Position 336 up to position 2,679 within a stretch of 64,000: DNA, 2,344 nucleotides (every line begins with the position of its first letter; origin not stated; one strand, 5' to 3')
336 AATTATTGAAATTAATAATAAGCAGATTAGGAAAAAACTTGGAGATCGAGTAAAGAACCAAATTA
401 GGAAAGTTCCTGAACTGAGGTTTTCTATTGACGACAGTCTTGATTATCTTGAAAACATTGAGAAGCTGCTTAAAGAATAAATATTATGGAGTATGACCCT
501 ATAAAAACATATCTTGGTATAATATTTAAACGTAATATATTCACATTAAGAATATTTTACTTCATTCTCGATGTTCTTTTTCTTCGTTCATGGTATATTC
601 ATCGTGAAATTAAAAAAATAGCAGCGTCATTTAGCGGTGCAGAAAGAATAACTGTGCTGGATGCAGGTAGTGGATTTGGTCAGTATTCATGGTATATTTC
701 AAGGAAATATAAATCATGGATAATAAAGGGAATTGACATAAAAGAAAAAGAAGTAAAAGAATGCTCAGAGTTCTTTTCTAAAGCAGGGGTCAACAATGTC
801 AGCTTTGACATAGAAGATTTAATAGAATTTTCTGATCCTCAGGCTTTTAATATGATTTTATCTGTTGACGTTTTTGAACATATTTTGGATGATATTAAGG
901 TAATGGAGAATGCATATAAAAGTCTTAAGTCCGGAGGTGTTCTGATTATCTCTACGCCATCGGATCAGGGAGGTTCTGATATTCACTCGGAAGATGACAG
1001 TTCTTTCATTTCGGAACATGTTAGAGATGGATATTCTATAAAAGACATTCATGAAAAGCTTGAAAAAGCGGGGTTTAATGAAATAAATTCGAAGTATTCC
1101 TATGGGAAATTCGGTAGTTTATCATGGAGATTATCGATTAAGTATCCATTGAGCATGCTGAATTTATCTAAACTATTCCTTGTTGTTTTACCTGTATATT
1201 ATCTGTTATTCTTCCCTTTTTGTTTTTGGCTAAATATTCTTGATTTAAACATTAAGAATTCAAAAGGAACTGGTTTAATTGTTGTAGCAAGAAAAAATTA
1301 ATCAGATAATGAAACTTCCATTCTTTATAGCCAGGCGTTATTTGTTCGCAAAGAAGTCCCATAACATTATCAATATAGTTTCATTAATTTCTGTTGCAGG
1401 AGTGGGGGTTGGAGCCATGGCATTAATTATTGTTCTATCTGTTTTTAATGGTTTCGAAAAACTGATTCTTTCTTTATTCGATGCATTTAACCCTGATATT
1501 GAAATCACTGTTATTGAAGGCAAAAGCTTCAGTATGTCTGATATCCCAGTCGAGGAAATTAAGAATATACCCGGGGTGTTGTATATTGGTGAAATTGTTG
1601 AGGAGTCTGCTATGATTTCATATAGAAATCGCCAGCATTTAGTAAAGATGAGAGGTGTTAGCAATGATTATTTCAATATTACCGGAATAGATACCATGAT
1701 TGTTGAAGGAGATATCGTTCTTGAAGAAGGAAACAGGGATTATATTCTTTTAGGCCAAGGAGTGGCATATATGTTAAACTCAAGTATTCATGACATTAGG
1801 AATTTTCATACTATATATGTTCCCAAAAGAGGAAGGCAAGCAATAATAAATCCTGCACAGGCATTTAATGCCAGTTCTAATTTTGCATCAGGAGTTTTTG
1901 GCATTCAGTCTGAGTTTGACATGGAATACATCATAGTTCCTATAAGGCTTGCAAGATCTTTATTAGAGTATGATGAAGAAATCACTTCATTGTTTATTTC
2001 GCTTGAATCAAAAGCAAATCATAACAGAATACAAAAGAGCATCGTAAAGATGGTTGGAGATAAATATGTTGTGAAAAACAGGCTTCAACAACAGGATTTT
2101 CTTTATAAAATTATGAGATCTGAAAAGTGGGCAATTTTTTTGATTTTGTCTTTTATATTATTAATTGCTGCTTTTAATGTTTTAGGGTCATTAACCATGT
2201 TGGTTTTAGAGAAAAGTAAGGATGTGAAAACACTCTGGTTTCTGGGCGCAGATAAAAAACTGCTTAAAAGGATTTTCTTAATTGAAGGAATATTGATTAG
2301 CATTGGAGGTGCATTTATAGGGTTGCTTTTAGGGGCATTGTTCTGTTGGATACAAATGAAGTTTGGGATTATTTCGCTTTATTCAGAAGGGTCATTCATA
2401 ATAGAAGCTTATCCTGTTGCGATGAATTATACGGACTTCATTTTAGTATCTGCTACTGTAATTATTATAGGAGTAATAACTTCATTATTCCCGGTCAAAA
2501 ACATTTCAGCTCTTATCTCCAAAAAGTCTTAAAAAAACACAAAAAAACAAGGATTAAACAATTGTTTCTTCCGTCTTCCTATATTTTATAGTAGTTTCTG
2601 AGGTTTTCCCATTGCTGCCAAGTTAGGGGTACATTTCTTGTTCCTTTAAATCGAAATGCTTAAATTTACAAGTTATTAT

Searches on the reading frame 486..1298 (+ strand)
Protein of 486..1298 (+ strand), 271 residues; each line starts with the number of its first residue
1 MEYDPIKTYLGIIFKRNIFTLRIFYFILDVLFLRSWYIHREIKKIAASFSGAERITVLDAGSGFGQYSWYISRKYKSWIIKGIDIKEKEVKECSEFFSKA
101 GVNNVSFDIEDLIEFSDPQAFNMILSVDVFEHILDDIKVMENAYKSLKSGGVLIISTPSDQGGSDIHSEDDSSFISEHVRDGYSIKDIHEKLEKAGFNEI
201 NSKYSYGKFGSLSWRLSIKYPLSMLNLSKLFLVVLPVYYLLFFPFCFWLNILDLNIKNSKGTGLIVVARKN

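Call 18: search_protein_families(library=pfam, proteins=[window:486-1298:+], max_evalue=0.1)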
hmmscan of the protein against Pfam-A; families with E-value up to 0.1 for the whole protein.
window:486-1298:+ (271 aa): 16 families
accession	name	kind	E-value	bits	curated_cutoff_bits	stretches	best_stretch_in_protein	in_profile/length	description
PF13847.12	Methyltransf_31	-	3.3e-16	59.7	27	1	55-195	5-144/145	Methyltransferase domain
PF08241.18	Methyltransf_11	-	8.6e-13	49.2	21.2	1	58-155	1-95/95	Methyltransferase domain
PF13489.12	Methyltransf_23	-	1e-12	48.6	27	1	41-198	8-160/164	Methyltransferase domain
PF13649.12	Methyltransf_25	-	1.3e-11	45.4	27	1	57-151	1-97/97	Methyltransferase domain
PF08242.18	Methyltransf_12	-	1.5e-10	42.1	30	1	58-153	1-98/98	Methyltransferase domain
PF02353.26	CMAS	-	2.6e-08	34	27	1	56-198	65-211/273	Mycolic acid cyclopropane synthetase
PF01209.24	Ubie_methyltran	-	6.4e-06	26.1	20.1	1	35-155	28-151/233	ubiE/COQ5 methyltransferase family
PF05175.20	MTS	-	1.3e-05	25.3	23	1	54-161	32-144/170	Methyltransferase small domain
PF00891.24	Methyltransf_2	-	0.00093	19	22.3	1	56-197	65-209/210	O-methyltransferase domain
PF08003.17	Methyltransf_9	-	0.0043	16.5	23.8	1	39-165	101-227/315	Protein of unknown function (DUF1698)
PF03848.20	TehB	-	0.0046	16.8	20.4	1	55-156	32-134/193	Tellurite resistance protein TehB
PF13679.12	Methyltransf_32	-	0.015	15.7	27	1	44-115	15-92/143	Methyltransferase domain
PF02390.23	Methyltransf_4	-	0.016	15.1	24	1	55-107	3-55/173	Putative methyltransferase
PF03291.22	mRNA_G-N7_MeTrfase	-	0.03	13.9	26.6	0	136-159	161-184/315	mRNA (guanine-N(7))-methyltransferase domain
PF01728.25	FtsJ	-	0.04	14.3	24.1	1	53-112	21-78/181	FtsJ-like methyltransferase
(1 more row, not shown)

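Call 55: list_cluster_members(proteins=[window:486-1298:+, window:1309-2529:+, window:16436-17383:-, window:18563-19252:+, window:21964-22944:+, window:24359-25894:+, window:40188-42224:+, window:48434-50407:+])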
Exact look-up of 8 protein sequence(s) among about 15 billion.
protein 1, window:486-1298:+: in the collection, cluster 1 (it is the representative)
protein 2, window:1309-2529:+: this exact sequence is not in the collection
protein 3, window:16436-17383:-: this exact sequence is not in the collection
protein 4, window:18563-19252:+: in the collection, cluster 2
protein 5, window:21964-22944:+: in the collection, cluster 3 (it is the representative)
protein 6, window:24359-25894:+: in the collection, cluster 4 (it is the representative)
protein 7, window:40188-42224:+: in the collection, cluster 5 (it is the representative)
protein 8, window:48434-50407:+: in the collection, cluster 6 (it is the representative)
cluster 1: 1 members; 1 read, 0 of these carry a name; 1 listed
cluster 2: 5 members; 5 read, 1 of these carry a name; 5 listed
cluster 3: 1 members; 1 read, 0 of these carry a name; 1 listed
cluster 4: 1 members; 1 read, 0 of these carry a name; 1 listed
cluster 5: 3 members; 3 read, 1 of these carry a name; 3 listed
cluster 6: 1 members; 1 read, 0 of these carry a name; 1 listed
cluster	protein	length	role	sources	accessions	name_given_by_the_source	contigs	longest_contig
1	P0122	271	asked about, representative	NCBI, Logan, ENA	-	-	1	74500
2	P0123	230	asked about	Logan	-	-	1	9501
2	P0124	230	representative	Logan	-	-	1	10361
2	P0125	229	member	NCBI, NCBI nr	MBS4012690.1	MAG: ComF family protein [Bacteroidetes bacterium] | ComF family protein [Bacteroidota bacterium]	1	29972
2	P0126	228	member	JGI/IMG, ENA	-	-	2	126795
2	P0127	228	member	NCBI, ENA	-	-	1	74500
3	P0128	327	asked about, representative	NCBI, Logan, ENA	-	-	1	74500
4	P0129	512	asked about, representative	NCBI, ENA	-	-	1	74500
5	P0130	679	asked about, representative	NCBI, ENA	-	-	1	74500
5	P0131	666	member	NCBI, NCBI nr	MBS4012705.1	MAG: hypothetical protein KGZ97_02935 [Bacteroidetes bacterium] | hypothetical protein [Bacteroidota bacterium]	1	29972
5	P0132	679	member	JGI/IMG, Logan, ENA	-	-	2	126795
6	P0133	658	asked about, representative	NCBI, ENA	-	-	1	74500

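Call 56: find_encoding_contigs(protein=window:486-1298:+, flank=10000, max_places=10)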
Protein window:486-1298:+ (271 aa): 2 contigs read that carry it; 1 place shown.
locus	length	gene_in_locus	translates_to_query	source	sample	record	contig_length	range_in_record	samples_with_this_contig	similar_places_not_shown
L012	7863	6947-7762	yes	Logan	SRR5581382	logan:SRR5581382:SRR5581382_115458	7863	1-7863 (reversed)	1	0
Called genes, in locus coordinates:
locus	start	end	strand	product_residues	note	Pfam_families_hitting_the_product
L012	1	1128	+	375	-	?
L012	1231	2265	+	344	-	PF22827:GldL_N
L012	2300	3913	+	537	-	PF12081:GldM_1st, PF21601:GldM_2nd, PF21602:GldM_3rd, PF12080:GldM_4th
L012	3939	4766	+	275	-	PF19841:GldN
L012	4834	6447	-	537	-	PF05681:Fumerase, PF05683:Fumerase_C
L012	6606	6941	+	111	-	PF02033:RBFA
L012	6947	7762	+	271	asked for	PF01209:Ubie_methyltran (faint), PF13489:Methyltransf_23, PF02353:CMAS, PF05175:MTS (faint), PF08241:Methyltransf_11, PF08242:Methyltransf_12, PF13649:Methyltransf_25, PF13847:Methyltransf_31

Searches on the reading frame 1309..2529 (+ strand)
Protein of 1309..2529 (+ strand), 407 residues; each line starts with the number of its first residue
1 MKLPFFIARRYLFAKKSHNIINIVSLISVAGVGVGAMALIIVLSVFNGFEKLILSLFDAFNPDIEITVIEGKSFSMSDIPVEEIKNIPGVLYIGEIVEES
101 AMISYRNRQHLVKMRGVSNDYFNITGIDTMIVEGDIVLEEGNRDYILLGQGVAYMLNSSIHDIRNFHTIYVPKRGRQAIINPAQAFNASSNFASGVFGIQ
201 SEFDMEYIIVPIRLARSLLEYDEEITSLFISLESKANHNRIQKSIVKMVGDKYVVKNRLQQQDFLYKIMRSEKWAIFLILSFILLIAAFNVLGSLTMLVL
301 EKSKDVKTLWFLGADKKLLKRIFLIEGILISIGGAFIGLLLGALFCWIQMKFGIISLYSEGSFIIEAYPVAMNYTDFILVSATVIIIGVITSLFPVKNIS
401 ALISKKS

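Call 18: search_protein_families(library=pfam, proteins=[window:1309-2529:+], max_evalue=0.1)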
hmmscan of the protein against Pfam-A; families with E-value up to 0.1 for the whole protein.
window:1309-2529:+ (407 aa): 2 families
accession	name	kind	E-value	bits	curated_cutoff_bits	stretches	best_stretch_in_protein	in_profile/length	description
PF12704.14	MacB_PCD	-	1.3e-12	48.9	27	1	25-246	1-205/207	MacB-like periplasmic core domain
PF02687.27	FtsX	-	5.1e-11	43.1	25.5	1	278-400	2-116/120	FtsX-like permease C-terminal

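Call 61: find_encoding_contigs(protein=window:1375-2529:+, flank=10000, max_places=5)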
Protein window:1375-2529:+ (385 aa): no gene with exactly this product is on record in the collection.
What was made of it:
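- Tried and rejected: My guess for the contig after L012 was not on record (call 61).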
